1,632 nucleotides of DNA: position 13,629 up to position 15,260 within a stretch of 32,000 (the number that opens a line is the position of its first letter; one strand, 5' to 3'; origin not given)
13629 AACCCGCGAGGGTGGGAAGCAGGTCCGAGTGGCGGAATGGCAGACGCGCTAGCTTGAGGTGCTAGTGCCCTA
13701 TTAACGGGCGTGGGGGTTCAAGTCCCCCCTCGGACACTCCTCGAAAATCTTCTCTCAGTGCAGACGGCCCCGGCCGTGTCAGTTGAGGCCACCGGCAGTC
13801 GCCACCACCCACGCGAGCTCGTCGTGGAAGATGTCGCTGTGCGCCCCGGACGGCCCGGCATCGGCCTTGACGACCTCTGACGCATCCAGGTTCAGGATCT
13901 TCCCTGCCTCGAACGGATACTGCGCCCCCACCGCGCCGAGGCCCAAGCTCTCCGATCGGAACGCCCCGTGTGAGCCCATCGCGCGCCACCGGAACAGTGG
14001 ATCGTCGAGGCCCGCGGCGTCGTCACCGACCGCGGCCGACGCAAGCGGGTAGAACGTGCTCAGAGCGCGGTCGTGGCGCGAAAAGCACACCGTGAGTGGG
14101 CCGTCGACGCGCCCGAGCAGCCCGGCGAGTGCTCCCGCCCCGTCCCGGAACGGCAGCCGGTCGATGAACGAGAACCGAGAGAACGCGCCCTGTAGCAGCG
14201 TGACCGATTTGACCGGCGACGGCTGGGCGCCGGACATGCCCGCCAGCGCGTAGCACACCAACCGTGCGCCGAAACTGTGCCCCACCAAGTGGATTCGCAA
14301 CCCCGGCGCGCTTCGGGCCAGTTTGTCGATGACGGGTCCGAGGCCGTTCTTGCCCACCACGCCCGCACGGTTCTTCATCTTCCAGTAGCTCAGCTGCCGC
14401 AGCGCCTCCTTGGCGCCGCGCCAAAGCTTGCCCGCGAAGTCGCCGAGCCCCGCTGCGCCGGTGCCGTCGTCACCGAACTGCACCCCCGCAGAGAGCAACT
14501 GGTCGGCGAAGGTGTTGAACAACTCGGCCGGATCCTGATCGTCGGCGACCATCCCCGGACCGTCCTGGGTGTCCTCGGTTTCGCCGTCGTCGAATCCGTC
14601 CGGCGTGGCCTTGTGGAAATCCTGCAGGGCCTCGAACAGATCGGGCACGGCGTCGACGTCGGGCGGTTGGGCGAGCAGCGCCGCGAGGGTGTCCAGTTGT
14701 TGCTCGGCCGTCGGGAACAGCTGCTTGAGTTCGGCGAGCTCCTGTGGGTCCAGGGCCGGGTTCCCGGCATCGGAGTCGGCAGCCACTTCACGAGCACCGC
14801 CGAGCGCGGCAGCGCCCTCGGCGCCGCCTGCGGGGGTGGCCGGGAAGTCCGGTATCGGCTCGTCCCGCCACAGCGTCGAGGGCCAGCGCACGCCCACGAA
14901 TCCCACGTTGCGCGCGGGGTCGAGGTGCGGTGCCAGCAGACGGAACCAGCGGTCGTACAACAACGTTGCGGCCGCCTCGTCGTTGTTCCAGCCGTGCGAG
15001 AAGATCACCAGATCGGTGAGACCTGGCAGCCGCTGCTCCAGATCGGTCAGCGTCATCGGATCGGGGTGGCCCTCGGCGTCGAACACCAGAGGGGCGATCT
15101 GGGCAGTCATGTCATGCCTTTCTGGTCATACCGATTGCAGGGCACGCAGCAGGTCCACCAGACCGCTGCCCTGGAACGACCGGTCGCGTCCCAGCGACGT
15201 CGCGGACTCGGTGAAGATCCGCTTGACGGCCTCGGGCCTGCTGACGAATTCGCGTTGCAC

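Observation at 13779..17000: Two-gene cassette next to tRNA-Leu: cytoplasmic wHTH-subtilase plus DUF900-like alpha/beta hydrolase, a candidate undescribed conflict/defence module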

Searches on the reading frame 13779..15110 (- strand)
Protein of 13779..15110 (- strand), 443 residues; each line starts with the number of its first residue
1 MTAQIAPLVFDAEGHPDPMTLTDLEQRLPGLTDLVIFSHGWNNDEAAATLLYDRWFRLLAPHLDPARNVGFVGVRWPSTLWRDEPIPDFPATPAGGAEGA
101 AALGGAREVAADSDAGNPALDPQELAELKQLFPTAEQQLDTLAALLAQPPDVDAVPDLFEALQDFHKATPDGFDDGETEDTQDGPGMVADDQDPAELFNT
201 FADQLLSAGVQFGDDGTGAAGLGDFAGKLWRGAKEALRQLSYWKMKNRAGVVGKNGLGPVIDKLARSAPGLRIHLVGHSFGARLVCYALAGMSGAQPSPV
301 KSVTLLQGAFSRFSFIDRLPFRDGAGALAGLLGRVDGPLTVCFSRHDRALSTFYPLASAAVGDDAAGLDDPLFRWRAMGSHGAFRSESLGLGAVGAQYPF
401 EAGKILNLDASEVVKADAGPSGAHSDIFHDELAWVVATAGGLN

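Call 4: search_protein_families(library=pfam, proteins=[window:13779-15110:-], max_evalue=1)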
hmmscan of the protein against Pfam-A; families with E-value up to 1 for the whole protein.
window:13779-15110:- (443 aa): 3 families
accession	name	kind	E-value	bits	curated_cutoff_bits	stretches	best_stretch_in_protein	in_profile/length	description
PF05990.18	DUF900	-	1.2e-05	25.3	20.5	1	253-351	76-168/232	Alpha/beta hydrolase of unknown function (DUF900)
PF00561.26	Abhydrolase_1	-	0.0002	21.5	25.8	1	272-310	70-103/245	alpha/beta hydrolase fold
PF01083.28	Cutinase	-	0.067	13.6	25.9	1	253-305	61-113/173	Cutinase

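Call 5: search_protein_families(library=padloc, proteins=[window:13779-15110:-], max_evalue=1)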
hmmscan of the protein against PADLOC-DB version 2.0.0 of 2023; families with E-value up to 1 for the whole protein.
window:13779-15110:- (443 aa): 0 families

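Call 6: search_protein_families(library=ncbifam, proteins=[window:13779-15110:-], max_evalue=1)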
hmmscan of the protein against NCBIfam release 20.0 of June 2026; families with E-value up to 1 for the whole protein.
window:13779-15110:- (443 aa): 1 family
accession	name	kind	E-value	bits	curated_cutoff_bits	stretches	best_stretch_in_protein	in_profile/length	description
NF011457.0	PRK14875.1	equivalog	0.042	12.8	307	1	272-308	199-231/372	acetoin dehydrogenase dihydrolipoyllysine-residue acetyltransferase subunit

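Call 12: find_homologous_proteins(query=window:13779-15110:-, max_evalue=0.00001)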
Query window:13779-15110:- (443 aa): 2263 proteins with E <= 0.00001 among 8000 candidates; the best 120 are listed.
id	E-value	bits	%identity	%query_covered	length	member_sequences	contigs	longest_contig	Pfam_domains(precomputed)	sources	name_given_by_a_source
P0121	2.3e-295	998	100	100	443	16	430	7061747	PF05990.19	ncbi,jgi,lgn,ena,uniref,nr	ncbi:alpha/beta hydrolase [Mycolicibacterium smegmatis]|uniref:Serine-threonine protein kinase n=2 T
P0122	6.4e-247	838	84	100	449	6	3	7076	-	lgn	-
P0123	1.6e-208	711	74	100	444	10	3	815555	-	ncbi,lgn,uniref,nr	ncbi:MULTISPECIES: serine-threonine protein kinase [Mycolicibacterium]|uniref:serine-threonine prote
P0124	1.9e-207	708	72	100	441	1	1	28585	-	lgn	-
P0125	2.5e-205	701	75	99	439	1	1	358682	-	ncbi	ncbi:serine-threonine protein kinase [Mycolicibacterium sp. XJ870]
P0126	2.0e-199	681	70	100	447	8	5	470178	-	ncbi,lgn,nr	ncbi:serine-threonine protein kinase [Mycolicibacterium sp. (ex Dasyatis americana)]|nr:serine-threo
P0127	1.1e-195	669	70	98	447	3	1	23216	-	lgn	-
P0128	6.6e-195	667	69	99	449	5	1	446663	-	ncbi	ncbi:serine-threonine protein kinase [Mycobacterium sp. NPDC004974]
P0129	3.1e-194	664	70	99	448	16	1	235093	-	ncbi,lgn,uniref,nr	ncbi:serine-threonine protein kinase [Mycolicibacterium setense]|uniref:hypothetical protein n=1 Tax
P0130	3.7e-194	664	71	99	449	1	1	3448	-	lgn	-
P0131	7.3e-194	663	68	99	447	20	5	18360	-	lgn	-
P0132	4.7e-191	654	68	98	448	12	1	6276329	-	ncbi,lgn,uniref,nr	ncbi:serine-threonine protein kinase [Mycolicibacterium farcinogenes]|uniref:serine-threonine protei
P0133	5.6e-190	650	66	99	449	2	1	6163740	-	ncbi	ncbi:serine-threonine protein kinase [Mycolicibacterium lutetiense]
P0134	8.6e-190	650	66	99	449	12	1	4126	-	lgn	-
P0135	1.5e-189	649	67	99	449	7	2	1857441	-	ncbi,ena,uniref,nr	ncbi:alpha/beta fold hydrolase [Mycolicibacterium lutetiense]|uniref:Serine-threonine protein kinase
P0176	9.6e-159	547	59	100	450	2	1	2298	PF05990.19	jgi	jgi:pimeloyl-ACP methyl ester carboxylesterase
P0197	2.1e-149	517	56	98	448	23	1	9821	PF05990.19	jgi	-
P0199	4.9e-149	515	57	98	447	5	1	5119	PF05990.19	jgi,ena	jgi:pimeloyl-ACP methyl ester carboxylesterase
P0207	2.3e-146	507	57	98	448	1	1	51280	PF05990.19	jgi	jgi:hypothetical protein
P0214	1.1e-144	501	55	100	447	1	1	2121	PF05990.19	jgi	jgi:hypothetical protein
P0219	9.2e-143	495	53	100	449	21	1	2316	PF05990.19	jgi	jgi:hypothetical protein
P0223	4.4e-142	492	56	98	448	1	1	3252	PF05990.19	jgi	jgi:pimeloyl-ACP methyl ester carboxylesterase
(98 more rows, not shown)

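Call 19: find_related_loci(query=A2, collection=genome_contigs, flank=10000)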
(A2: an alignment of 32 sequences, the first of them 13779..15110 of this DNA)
Query A2 (443 aa) in genome_contigs; peptide patterns used: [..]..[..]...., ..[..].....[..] (x = any residue, [..] = any of these).
600 stretches matched a pattern (row limit reached: there are more); 232 encode a relative of the query (tblastn E <= 1e-3); the best 80 are kept; 80 distinct loci.
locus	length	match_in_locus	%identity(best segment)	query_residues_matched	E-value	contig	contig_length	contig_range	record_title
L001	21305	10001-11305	68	8-443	2e-180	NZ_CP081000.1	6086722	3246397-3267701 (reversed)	Mycolicibacterium senegalense strain ATCC 35796 chromosome, complete genome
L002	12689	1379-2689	62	8-443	1e-156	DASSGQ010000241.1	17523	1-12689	MAG TPA_asm: Mycobacterium sp. isolate SMAG_U1037 k141_1384228, whole genome shotgun sequence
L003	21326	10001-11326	62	8-443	4e-152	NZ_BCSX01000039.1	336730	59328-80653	Mycolicibacterium brisbanense strain JCM15654, whole genome shotgun sequence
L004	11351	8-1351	54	1-443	7e-141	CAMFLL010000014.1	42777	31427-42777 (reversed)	MAG: uncultured Mycolicibacterium sp. isolate SRR12456169_bin.16_metaWRAP_v1.3_MAG genome assembly, contig: ERZ12289968.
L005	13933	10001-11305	55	10-443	2e-133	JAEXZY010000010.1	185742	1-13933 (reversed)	MAG: Actinomycetes bacterium isolate OH_HDB_257 k127_837717, whole genome shotgun sequence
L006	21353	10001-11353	53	1-443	6e-127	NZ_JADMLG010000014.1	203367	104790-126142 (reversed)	Nocardia bovistercoris strain NEAU-351 Scaffold14, whole genome shotgun sequence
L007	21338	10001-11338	50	8-442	9e-115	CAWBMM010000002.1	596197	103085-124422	MAG: uncultured Actinomycetota bacterium isolate MFD02159.bin.2.90 genome assembly, contig: contig_15971, whole genome s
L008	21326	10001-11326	50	1-439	2e-111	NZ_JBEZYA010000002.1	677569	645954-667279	Actinoplanes sp. NPDC026619 NPDC026619_128_F10.ctg-0002, whole genome shotgun sequence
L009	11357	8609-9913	53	8-443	2e-108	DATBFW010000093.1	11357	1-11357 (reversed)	MAG TPA_asm: Mycobacteriales bacterium isolate SMAG_U3821 k141_87151, whole genome shotgun sequence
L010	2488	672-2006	49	8-442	3e-107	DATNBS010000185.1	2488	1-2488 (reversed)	MAG TPA_asm: Arthrobacter sp. isolate SMAG_U11194 k141_3518042, whole genome shotgun sequence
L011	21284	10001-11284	42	31-442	1e-86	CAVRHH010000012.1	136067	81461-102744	MAG: uncultured Actinomycetes bacterium isolate MFD05580.bin.1.134 genome assembly, contig: contig_29994, whole genome s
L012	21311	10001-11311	44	8-442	3e-81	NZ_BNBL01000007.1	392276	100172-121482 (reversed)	Streptomyces griseocarneus strain JCM 4580 sequence07, whole genome shotgun sequence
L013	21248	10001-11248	43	25-429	6e-81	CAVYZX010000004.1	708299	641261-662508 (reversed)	MAG: uncultured Acidobacteriota bacterium isolate MFD02242.bin.1.362 genome assembly, contig: contig_11782, whole genome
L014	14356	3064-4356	43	2-443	2e-80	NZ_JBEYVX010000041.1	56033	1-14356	Streptomyces sp. NPDC047014 NPDC047014_73_H5.ctg-0041, whole genome shotgun sequence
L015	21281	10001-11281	43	8-440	7e-80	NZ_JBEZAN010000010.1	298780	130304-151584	Streptomyces sp. NPDC045470 NPDC045470_152_G5.ctg-0010, whole genome shotgun sequence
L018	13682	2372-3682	42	8-440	8e-79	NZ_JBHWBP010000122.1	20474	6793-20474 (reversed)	Streptomyces sp. NPDC059564 NPDC059564_T45_G8.ctg-0122, whole genome shotgun sequence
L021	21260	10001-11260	42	8-443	2e-78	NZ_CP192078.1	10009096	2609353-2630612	Streptomyces sp. CA-142005 chromosome, complete genome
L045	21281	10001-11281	40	8-443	3e-75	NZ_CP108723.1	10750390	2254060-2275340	Streptomyces sp. NBC_00996 chromosome, complete genome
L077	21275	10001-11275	41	32-440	2e-71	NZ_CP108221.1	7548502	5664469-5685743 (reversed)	Streptomyces sp. NBC_00096 chromosome, complete genome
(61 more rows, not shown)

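Call 23: search_protein_families(library=pfam, proteins=[L021:8615-9868:+, L045:8489-9868:+, L077:8366-9793:+, L021:11506-14352:-, L021:7770-8543:-, L012:8273-8932:-, L021:9875-11263:+, L021:14495-15097:+], max_evalue=0.01)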
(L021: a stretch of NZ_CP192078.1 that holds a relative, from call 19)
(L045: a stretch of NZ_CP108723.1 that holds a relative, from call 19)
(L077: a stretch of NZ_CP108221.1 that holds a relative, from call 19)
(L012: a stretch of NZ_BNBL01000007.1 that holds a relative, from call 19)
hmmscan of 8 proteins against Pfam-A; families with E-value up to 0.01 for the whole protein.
L021:8615-9868:+ (417 aa): 2 families
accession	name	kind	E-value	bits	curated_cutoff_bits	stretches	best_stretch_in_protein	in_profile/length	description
PF07075.17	NamZ_N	-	6.1e-78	261.3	26.9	1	58-262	1-202/203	Exo-beta-N-acetylmuramidase NamZ, N-terminal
PF20732.2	NamZ_C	-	2.4e-55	187.9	25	1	267-416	2-152/152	Exo-beta-N-acetylmuramidase NamZ, C-terminal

L045:8489-9868:+ (459 aa): 3 families
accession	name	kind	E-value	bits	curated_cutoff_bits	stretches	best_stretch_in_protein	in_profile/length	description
PF07075.17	NamZ_N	-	3.9e-77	258.7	26.9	1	101-304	2-202/203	Exo-beta-N-acetylmuramidase NamZ, N-terminal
PF20732.2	NamZ_C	-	1.5e-54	185.4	25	1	308-458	1-152/152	Exo-beta-N-acetylmuramidase NamZ, C-terminal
PF16365.12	EutK_C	-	0.0025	18.2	27.5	0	249-280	11-42/52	Ethanolamine utilization protein EutK C-terminus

L077:8366-9793:+ (475 aa): 2 families
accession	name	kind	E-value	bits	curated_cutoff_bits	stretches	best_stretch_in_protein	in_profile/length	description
PF07075.17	NamZ_N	-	1.4e-77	260.1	26.9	1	110-320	1-202/203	Exo-beta-N-acetylmuramidase NamZ, N-terminal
PF20732.2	NamZ_C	-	2.2e-51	175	25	1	325-474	2-152/152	Exo-beta-N-acetylmuramidase NamZ, C-terminal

L021:11506-14352:- (948 aa): 1 family
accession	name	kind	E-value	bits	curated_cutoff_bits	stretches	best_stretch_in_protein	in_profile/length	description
PF01804.23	Penicil_amidase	-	1e-111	375.5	21.3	1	158-936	1-674/675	Penicillin amidase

L021:7770-8543:- (257 aa): 5 families
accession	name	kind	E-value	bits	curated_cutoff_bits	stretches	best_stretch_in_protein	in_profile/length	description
PF00106.31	adh_short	-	1.2e-33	116.7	26.6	1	10-189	3-190/195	short chain dehydrogenase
PF13561.12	adh_short_C2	-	1.1e-23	84.5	27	1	14-191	1-186/236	Enoyl-(Acyl carrier protein) reductase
PF08659.16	KR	-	0.00074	19.9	22.6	0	10-36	3-29/180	KR domain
PF03807.23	F420_oxidored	-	0.003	18.6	21.6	1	16-66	7-59/94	NADP oxidoreductase coenzyme F420-dependent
PF01370.27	Epimerase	-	0.0076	16.1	20.9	0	10-45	1-36/240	NAD dependent epimerase/dehydratase family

L012:8273-8932:- (219 aa): 3 families
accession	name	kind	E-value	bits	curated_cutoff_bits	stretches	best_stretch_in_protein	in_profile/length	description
PF17932.6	TetR_C_24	-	1.3e-29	103.2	26.4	1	104-217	2-114/114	Tetracyclin repressor-like, C-terminal domain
PF00440.29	TetR_N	-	7.3e-23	80.5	24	1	38-84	1-47/47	Bacterial regulatory proteins, tetR family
PF17935.6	TetR_C_27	-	2.6e-05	24.7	26.1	1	107-176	2-71/106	Tetracyclin repressor-like, C-terminal domain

L021:9875-11263:+ (462 aa): 0 families

L021:14495-15097:+ (200 aa): 0 families

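Call 27: predict_structure(alignment_id=A2)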
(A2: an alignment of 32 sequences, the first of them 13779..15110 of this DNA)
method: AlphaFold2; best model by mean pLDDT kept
length: 443 residues; sequences in the alignment: 32
mean_pLDDT: 71.7   pTM: 0.71
mean pLDDT of the five models: 71.7, 70.2, 68.6, 66.7, 64.4
residues with pLDDT >= 90: 126; 70-90: 138; 50-70: 78; < 50: 101
segments of 3 or more residues with pLDDT < 50: 80-114, 171-182, 213-221, 311-313, 315-324, 351-378, 421-423
pLDDT, mean of each block of 10 residues (from residue 1): 75 89 93 92 72 90 93 77 36 31 34 59 80 85 90 84 78 41 56 72 62 45 68 74 69 91 95 92 87 91 81 44 50 88 69 46 38 47 77 95 89 67 64 95 93
secondary structure, 60 per line:
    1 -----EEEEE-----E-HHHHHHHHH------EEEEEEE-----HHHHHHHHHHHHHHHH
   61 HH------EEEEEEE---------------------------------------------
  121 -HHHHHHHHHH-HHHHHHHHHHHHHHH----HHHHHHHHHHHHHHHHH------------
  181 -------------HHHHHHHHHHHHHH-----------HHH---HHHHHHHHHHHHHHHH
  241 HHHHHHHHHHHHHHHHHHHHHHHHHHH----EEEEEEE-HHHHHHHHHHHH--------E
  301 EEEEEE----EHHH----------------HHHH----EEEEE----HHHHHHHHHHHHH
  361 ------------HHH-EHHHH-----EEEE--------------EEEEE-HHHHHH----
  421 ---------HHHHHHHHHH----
elements in order: E6-10 H18-26 E33-39 H45-62 E69-75 H122-131 H133-147 H152-168 H194-207 H225-267 E272-278 H280-291 E300-306 H331-334 E339-343 H348-360 H378-381 E387-390 E405-409 H411-416 H430-439

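Call 31: fold_search(model_id=the predicted structure, library=pdb)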
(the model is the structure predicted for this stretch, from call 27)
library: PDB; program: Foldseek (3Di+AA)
matches with E <= 10: 622; with E <= 0.001: 0
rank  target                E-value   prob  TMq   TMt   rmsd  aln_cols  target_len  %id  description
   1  4ru1_C                1.6e-02  0.20  0.10  0.15  23.6       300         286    9  Crystal structure of carbohydrate transporter ACEI_1806 from Acidothermus cellulolyticus 11B, TARGET EFI-510965, in co (released 2014-12-17)
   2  2zyr_A                3.1e-02  0.82  0.20  0.19  13.7       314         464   12  A. Fulgidus lipase with fatty acid fragment and magnesium (released 2009-06-16)
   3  4pse_B                5.0e-02  0.94  0.14  0.27   5.6        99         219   21  Trichoderma reesei cutinase in complex with a C11Y4 phosphonate inhibitor (released 2014-09-17)
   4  5txf_A                5.0e-02  0.87  0.13  0.15   3.6        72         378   17  Crystal structure of Lecithin:cholesterol acyltransferase (LCAT) in a closed conformation (released 2017-10-25)
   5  4psd                  5.0e-02  0.33  0.13  0.25  21.0       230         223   17  Structure of Trichoderma reesei cutinase native form. (released 2014-09-17)
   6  2zyh_A                5.3e-02  0.60  0.20  0.19  13.9       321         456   13  mutant A. Fulgidus lipase S136A complexed with fatty acid fragment (released 2009-06-16)
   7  3dd5_C                7.4e-02  0.87  0.10  0.22   4.2        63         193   22  Glomerella cingulata E600-cutinase complex (released 2008-11-18)
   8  4xx1_A                7.4e-02  0.84  0.12  0.14   3.6        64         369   19  Low resolution structure of LCAT in complex with Fab1 (released 2015-07-29)
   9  7r1k                  7.4e-02  0.47  0.12  0.26   7.7        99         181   16  Phosphorylated Bacillus pumilus Lipase A (released 2022-05-25)
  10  4qnn_A                8.3e-02  0.90  0.18  0.26   7.3       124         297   18  Crystal Structure of phospholipase A 1 from hornet(Vespa basalis) venom (released 2015-06-24)
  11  4ru1_D                1.0e-01  0.10  0.10  0.14  24.3       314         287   10  Crystal structure of carbohydrate transporter ACEI_1806 from Acidothermus cellulolyticus 11B, TARGET EFI-510965, in co (released 2014-12-17)
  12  8wrq_A                1.1e-01  0.16  0.14  0.11  18.3       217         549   12  Cryo-EM structure of Cas12-1 with 14 nt complementary heteroduplex (released 2025-04-16)
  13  7m5o_A                1.1e-01  0.15  0.12  0.08  19.9       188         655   17  Cryo-EM structure of CasPhi-2 (Cas12j) bound to crRNA (released 2021-08-04)
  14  6mvd_B                1.2e-01  0.75  0.11  0.13   4.5        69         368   17  Crystal structure of Lecithin:cholesterol acyltransferase (LCAT) in complex with isopropyl dodec-11-enylfluorophosphon (released 2018-12-05)
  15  5h6g_B                1.3e-01  0.44  0.13  0.22  10.3       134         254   18  Crystal structure of a thermostable lipase from Marine Streptomyces (released 2017-09-20)
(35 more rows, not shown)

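Call 40: search_dna_similar(query=window:13779-15110:-, collection=plasmids, mode=protein, max_evalue=0.00001, max_rows=25)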
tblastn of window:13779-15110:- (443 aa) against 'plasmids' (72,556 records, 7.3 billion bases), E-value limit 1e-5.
Records with a match: 27; places in all: 29; records where one place covers at least 80% of the query: 3.
Best place of each record, by identity: <60% 27.
By first word of the organism name: Rhizobium 14; Rhodococcus 3; Sinorhizobium 2; Embleya 2; Bradyrhizobium 2; Nostoc 1; Burkholderia 1; Planktothrix 1; Gemmobacter 1.
By predicted mobility (MOB-suite, as given by PLSDB): non-mobilizable 13; conjugative 10; mobilizable 4.
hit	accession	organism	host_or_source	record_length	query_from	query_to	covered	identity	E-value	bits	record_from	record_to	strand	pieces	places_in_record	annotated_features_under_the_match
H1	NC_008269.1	Rhodococcus jostii RHA1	-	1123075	31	427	90%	35.8%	4e-34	143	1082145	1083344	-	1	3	record has no annotation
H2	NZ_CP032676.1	Rhodococcus rhodochrous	cell culture,soil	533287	31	427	90%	34.3%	1e-33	141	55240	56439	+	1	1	hypothetical protein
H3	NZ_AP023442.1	Nostoc sp. MS1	-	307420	31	436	92%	28.2%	4e-25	116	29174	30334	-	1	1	hypothetical protein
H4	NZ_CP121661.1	Sinorhizobium terangae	Desmanthus virgatus,cell culture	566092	237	439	46%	38.0%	6e-23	109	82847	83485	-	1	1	hypothetical protein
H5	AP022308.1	Burkholderia sp. SFA1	-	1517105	229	436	47%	36.0%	7e-19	97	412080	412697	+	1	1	hypothetical protein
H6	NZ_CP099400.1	Rhizobium sp. Pop5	Phaseolus vulgaris,Cell culture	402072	237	441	46%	34.7%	3e-11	73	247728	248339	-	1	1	hypothetical protein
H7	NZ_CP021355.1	Rhodococcus oxybenzonivorans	river sediment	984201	229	414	42%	36.7%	1e-12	78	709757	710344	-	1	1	hypothetical protein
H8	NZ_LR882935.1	Planktothrix agardhii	-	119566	237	436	45%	33.8%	5e-19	97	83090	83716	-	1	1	hypothetical protein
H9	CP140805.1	Rhizobium johnstonii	Trifolium pratense,whole organism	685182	237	441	46%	32.9%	4e-12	76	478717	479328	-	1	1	hypothetical protein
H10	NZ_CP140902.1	Sinorhizobium medicae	Medicago lupulina,whole organism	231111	237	438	46%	33.2%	9e-10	69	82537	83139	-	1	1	hypothetical protein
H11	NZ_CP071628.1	Rhizobium leguminosarum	lentil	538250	237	441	46%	32.4%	4e-12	76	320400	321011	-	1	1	hypothetical protein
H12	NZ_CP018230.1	Rhizobium leguminosarum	Vavilovia formosa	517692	237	437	45%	32.5%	2e-12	77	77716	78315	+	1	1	hypothetical protein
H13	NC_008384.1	Rhizobium johnstonii 3841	-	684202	237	437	45%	32.5%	5e-12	76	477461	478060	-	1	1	hypothetical protein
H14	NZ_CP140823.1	Rhizobium johnstonii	Trifolium pratense,whole organism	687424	237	437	45%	32.5%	5e-12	76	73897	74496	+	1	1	hypothetical protein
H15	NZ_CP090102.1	Rhizobium leguminosarum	Trifolium pratense,Cell culture,Plant ...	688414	237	437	45%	32.5%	5e-12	76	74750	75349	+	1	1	hypothetical protein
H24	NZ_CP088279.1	Bradyrhizobium barranii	Glycine max cv. AC Glengarry,cell ...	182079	236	354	27%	40.2%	5e-12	76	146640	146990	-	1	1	hypothetical protein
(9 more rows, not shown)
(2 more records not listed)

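Call 41: search_dna_similar(query=window:13779-15110:-, collection=phages, mode=protein, max_evalue=0.00001, max_rows=15)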
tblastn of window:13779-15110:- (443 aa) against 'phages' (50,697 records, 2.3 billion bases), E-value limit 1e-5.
No match.

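Call 42: get_annotated_region(hit=H2, flank=6000)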
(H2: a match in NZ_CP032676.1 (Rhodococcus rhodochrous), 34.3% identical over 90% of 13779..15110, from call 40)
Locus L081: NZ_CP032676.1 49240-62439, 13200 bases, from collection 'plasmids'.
description: Rhodococcus rhodochrous strain ATCC BAA870 plasmid pNit, complete sequence
organism: Rhodococcus rhodochrous (NCBI taxid 1829)
taxonomy: Bacteria; Actinomycetota; Actinomycetes; Mycobacteriales; Nocardiaceae; Rhodococcus; Rhodococcus rhodochrous
host: -; source: cell culture,soil; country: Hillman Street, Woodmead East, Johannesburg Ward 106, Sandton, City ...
typing (MOB-suite, as given by PLSDB): non-mobilizable
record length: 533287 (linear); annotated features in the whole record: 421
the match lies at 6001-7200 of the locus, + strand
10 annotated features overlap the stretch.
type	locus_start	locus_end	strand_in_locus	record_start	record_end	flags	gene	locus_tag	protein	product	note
CDS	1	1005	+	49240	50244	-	-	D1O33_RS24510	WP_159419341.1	DUF4192 domain-containing protein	-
CDS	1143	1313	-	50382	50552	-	-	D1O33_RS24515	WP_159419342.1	hypothetical protein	-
CDS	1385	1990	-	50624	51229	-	-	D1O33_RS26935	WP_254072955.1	hypothetical protein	-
CDS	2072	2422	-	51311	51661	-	-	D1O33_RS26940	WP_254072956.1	hypothetical protein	-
CDS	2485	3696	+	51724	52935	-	-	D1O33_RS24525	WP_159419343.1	hypothetical protein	-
CDS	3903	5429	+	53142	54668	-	-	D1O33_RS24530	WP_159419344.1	hypothetical protein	-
CDS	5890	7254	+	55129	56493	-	-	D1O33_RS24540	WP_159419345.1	hypothetical protein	-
CDS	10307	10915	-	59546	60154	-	-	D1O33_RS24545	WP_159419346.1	hypothetical protein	-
CDS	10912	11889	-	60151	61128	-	-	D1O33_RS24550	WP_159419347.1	hypothetical protein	-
CDS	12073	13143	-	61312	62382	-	-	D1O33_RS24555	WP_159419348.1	DUF2637 domain-containing protein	-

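Call 43: get_annotated_region(hit=H3, flank=6000)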
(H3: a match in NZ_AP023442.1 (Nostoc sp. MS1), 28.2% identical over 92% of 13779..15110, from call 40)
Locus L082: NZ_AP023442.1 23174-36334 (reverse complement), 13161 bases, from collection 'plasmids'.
description: Nostoc sp. MS1 plasmid pNSMS101, complete sequence
organism: Nostoc sp. MS1 (NCBI taxid 2764711)
taxonomy: Bacteria; Cyanobacteriota; Cyanophyceae; Nostocales; Nostocaceae; Nostoc; Nostoc sp. MS1
host: -; source: -; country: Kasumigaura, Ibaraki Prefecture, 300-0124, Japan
typing (MOB-suite, as given by PLSDB): non-mobilizable; replicon rep_cluster_38
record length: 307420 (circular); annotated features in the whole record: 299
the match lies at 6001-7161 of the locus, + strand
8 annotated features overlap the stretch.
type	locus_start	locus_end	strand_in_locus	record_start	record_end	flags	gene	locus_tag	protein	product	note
CDS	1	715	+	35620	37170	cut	-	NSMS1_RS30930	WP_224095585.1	TrbI/VirB10 family protein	-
CDS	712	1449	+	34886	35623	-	-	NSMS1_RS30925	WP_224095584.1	hypothetical protein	-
CDS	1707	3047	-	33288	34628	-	-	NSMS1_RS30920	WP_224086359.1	transposase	-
CDS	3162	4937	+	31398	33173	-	-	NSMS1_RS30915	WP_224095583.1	peroxidase family protein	-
CDS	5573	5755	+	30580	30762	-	-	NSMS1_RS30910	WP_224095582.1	hypothetical protein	-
CDS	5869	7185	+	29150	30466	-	-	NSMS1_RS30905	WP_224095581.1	hypothetical protein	-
CDS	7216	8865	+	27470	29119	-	-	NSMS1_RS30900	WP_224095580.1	C25 family cysteine peptidase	GO:0006508 - proteolysis [Evidence IEA]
CDS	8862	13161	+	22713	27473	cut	-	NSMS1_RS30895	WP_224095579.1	CHAT domain-containing protein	-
